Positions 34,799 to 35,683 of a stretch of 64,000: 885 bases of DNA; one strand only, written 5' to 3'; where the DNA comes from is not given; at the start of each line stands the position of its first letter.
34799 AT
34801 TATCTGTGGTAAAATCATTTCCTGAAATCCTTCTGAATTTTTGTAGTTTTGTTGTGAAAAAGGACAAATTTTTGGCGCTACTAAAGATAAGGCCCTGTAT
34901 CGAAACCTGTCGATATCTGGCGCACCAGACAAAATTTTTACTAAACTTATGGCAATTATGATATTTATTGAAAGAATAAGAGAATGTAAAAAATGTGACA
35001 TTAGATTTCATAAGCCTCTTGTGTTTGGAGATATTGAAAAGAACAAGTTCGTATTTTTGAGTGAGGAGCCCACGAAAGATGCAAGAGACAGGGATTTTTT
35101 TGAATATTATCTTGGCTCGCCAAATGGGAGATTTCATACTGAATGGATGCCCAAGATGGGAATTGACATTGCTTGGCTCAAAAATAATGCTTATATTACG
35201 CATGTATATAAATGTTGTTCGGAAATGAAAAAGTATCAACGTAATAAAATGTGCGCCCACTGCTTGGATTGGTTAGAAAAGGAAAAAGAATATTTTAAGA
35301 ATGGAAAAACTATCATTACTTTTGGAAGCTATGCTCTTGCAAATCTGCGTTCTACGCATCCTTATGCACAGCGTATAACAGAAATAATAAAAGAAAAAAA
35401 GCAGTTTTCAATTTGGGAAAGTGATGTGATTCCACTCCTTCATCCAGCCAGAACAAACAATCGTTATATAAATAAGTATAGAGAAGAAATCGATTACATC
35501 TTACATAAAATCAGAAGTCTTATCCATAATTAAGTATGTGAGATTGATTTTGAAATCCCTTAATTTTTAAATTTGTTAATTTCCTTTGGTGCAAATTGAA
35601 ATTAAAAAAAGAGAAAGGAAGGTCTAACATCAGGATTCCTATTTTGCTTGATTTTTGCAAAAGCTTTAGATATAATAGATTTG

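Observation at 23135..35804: Ion-pump block (mgtA, NTase pair, kdpFABCD') has shifted arginine codon usage and is bounded by direct repeats and tRNAs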

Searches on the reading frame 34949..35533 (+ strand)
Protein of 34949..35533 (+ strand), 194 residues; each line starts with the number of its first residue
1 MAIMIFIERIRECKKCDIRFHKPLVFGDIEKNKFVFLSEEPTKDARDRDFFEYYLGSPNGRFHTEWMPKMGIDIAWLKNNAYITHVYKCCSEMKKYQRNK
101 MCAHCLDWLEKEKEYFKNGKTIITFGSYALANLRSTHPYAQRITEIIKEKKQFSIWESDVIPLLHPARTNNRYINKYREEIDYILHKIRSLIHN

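Call 20: search_protein_families(library=pfam, proteins=[window:34949-35533:+])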
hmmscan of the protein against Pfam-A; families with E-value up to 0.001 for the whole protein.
window:34949-35533:+ (194 aa): 1 family
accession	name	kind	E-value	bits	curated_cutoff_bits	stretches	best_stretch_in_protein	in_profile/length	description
PF03167.25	UDG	-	1.6e-10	41.6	24.3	1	26-184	3-136/141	Uracil DNA glycosylase superfamily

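Call 60: search_protein_families(library=ncbifam, proteins=[window:34949-35533:+], max_evalue=0.1)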
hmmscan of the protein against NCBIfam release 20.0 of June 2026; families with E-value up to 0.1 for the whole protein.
window:34949-35533:+ (194 aa): 2 families
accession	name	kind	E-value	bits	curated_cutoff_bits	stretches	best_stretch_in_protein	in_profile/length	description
NF040953.1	Arch_udg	equivalog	8.6e-09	35.2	250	1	7-185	5-179/184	type-4 uracil-DNA glycosylase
TIGR00758.1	UDG_fam4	subfamily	2.6e-08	33.8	125.3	1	13-192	1-171/173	uracil-DNA glycosylase, family 4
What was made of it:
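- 34949..35533 (+): Family-4 UDG-like ORF, AT-rich. TIGR00758 scores below its cut-off (calls 20, 60).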

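Call 73: search_protein_families(library=phrogs, proteins=[window:34949-35533:+], max_evalue=0.1)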
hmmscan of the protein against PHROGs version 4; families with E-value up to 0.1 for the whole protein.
window:34949-35533:+ (194 aa): 0 families

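Call 74: search_protein_families(library=padloc, proteins=[window:34949-35533:+], max_evalue=0.01)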
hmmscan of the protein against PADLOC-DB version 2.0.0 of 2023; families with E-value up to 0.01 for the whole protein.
window:34949-35533:+ (194 aa): 0 families
